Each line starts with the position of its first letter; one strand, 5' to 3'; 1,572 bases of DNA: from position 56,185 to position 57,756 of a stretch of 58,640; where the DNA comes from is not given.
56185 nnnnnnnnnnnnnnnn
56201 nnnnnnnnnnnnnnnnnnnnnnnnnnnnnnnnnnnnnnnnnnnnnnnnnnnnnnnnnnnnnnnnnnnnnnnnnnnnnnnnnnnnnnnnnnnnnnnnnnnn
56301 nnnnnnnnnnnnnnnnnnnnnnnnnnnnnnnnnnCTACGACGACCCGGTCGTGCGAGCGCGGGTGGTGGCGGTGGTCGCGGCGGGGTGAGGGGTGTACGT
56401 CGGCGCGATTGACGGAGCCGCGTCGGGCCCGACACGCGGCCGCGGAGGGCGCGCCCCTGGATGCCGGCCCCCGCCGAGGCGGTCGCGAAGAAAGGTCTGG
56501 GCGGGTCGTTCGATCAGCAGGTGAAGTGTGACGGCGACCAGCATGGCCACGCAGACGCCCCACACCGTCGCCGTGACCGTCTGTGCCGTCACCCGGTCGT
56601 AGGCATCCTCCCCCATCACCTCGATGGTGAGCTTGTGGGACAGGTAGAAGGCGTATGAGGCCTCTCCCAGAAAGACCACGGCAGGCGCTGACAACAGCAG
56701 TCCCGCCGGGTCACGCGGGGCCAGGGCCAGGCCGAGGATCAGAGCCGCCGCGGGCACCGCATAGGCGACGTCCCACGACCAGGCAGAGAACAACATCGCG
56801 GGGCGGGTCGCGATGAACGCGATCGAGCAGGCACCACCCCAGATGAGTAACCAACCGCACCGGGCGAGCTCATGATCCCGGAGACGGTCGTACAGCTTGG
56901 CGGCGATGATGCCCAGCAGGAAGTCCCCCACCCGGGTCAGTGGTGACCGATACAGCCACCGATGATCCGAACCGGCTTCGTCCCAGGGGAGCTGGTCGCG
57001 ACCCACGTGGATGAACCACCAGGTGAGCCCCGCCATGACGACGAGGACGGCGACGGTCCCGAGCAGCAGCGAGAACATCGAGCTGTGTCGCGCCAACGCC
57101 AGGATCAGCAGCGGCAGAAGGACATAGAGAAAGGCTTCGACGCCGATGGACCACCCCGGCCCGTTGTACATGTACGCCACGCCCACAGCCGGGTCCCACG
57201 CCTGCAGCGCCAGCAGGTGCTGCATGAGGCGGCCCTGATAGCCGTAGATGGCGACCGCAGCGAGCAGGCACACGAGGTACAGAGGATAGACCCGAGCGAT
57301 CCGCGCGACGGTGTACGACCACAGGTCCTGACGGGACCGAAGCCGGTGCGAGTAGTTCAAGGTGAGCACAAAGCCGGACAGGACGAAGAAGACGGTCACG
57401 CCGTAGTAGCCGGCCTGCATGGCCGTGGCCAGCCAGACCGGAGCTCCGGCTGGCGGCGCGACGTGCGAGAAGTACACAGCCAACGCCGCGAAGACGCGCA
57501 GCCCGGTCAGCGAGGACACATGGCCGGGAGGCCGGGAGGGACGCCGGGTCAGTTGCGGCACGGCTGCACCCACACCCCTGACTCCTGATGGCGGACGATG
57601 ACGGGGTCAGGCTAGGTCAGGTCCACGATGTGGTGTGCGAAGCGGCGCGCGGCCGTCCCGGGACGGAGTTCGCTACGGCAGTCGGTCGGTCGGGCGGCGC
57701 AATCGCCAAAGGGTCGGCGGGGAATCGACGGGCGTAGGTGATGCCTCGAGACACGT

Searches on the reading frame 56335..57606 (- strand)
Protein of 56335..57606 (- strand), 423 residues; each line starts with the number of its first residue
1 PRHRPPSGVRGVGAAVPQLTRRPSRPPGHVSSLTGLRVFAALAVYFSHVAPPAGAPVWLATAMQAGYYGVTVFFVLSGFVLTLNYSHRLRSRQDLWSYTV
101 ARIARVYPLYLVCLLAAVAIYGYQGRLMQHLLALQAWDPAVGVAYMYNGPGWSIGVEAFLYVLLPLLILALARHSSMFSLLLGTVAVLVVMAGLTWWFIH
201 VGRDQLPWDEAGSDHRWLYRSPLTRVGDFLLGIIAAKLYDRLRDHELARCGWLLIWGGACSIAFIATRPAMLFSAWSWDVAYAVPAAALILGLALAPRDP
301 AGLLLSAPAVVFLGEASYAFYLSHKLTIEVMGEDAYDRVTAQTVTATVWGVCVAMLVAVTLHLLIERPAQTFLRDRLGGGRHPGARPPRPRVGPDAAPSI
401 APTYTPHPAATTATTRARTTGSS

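Call 9: search_protein_families(library=pfam, proteins=[window:56335-57606:-], max_evalue=0.01)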
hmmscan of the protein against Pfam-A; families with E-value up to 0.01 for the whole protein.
window:56335-57606:- (423 aa): 1 family
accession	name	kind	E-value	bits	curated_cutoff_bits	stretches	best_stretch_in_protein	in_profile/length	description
PF01757.29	Acyl_transf_3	-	2.7e-32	112.6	31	1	32-361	3-324/326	Acyltransferase domain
